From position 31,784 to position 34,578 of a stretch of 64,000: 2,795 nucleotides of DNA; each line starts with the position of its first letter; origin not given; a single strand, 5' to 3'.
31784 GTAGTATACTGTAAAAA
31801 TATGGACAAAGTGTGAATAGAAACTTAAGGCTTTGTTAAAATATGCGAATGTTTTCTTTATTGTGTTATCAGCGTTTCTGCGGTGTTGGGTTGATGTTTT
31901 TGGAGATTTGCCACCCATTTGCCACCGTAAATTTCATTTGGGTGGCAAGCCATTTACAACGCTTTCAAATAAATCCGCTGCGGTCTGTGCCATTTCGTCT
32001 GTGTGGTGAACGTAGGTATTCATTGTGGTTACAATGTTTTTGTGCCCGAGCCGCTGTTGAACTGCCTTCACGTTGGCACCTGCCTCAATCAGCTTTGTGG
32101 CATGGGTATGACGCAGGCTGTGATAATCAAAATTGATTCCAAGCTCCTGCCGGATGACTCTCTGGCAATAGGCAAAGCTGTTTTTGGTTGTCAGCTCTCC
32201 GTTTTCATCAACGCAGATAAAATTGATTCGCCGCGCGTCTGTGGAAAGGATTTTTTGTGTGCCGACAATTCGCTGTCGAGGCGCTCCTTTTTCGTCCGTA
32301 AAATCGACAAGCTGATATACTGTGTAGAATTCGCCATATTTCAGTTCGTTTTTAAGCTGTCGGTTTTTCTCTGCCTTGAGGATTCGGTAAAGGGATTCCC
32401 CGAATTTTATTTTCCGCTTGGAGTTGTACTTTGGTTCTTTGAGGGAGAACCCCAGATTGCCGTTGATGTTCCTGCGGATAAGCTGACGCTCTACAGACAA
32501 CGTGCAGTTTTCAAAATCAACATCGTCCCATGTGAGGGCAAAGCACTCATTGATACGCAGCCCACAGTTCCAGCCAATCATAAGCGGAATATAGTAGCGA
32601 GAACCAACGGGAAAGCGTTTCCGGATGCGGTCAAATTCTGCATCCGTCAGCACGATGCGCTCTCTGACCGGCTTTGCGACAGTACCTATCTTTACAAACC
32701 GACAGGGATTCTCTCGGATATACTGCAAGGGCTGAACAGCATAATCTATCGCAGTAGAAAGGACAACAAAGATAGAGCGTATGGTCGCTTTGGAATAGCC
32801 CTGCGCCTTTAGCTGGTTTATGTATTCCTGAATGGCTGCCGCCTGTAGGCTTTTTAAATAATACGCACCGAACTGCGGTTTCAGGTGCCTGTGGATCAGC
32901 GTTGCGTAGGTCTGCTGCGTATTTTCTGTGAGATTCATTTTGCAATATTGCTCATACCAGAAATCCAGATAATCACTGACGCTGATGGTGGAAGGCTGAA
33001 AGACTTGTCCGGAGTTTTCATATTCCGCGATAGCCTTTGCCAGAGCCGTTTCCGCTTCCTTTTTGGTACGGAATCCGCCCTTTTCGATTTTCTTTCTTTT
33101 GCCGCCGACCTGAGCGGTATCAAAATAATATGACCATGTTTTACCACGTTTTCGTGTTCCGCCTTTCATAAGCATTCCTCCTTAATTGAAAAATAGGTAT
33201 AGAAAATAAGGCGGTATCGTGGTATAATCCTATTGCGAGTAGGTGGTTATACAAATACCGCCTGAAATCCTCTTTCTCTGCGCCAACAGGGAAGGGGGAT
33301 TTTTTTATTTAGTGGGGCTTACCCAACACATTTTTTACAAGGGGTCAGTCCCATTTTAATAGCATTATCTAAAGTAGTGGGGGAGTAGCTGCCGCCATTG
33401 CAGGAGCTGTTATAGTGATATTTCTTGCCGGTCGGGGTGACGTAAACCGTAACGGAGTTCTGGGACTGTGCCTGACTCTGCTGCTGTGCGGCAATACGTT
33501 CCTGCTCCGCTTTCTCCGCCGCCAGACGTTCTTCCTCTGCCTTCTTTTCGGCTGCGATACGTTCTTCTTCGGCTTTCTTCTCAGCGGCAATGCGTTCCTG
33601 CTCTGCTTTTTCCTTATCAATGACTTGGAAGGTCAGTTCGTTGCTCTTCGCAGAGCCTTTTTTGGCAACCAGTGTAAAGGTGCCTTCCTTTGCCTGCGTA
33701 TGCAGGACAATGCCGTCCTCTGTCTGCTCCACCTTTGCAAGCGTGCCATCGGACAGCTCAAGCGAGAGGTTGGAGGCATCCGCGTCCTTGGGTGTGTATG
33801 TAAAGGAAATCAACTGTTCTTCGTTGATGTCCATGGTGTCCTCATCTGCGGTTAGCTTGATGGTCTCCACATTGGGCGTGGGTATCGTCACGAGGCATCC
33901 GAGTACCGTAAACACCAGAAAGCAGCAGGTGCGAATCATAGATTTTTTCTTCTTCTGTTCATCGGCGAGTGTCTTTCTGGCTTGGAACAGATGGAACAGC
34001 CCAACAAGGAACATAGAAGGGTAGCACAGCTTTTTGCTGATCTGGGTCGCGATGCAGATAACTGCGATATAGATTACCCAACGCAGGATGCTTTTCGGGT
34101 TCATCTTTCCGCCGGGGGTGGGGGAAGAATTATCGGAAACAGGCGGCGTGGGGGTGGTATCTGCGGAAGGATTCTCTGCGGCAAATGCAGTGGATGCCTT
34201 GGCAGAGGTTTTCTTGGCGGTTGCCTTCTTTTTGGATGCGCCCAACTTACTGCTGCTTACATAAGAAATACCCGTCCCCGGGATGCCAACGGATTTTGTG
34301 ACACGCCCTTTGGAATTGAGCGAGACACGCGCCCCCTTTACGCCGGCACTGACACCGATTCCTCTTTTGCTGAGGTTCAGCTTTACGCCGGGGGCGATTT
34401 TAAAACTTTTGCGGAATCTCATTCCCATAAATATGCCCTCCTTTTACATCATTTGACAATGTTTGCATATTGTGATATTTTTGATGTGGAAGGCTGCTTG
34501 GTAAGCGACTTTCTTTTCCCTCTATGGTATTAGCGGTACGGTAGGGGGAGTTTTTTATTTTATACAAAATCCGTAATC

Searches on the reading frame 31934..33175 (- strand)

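Call 85: search_protein_families(library=phrogs, proteins=[window:31934-33175:-], max_evalue=0.0001)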
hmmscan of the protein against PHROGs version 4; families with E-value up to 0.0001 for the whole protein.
window:31934-33175:- (413 aa): 8 families
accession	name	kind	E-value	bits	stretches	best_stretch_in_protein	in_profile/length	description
phrog_1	-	integration and excision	6e-77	261.3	1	7-408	117-452/611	integrase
phrog_26960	-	unknown function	7.1e-41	140.9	1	2-140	6-144/146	-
phrog_216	-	integration and excision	6.4e-29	102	1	149-405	31-238/301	integrase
phrog_7685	-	integration and excision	9.6e-19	68.9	1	247-407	71-239/240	integrase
phrog_23783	-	integration and excision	2.2e-13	51.5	1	13-157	14-148/162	integrase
phrog_7269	-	integration and excision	1.5e-08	35.4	1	337-403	16-81/89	integrase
phrog_34557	-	integration and excision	1.6e-07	32.2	1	316-406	92-181/183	integrase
phrog_23271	-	unknown function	3.6e-06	27.8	1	348-405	8-64/67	-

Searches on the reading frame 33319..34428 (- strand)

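Call 85: search_protein_families(library=phrogs, proteins=[window:33319-34428:-], max_evalue=0.0001)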
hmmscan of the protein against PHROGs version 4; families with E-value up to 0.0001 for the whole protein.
window:33319-34428:- (369 aa): 11 families
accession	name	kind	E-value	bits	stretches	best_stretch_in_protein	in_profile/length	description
phrog_17982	-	unknown function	4.3e-23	82.9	1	1-82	1-80/390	-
phrog_38135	-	unknown function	5.1e-22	79.3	1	1-76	1-75/441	-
phrog_18347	-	unknown function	1.6e-19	71.3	1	1-76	1-75/397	-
phrog_9336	-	unknown function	2.4e-19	70.9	1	1-81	1-78/198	-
phrog_7974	-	unknown function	1.7e-18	68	1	1-79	1-79/213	-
phrog_8279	-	unknown function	1.8e-16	61.6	1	1-66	1-66/133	-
phrog_27590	-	unknown function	1.2e-15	59.1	1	1-90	1-87/148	-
phrog_28047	-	unknown function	7.6e-14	52.8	1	1-67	1-66/177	-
phrog_3874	-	other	5.4e-06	27.4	1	264-329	22-86/190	transglycosylase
phrog_33669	-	unknown function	6.6e-06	26.8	1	1-54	2-54/68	-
phrog_14556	-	unknown function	5e-05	23.2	1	304-368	397-450/451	-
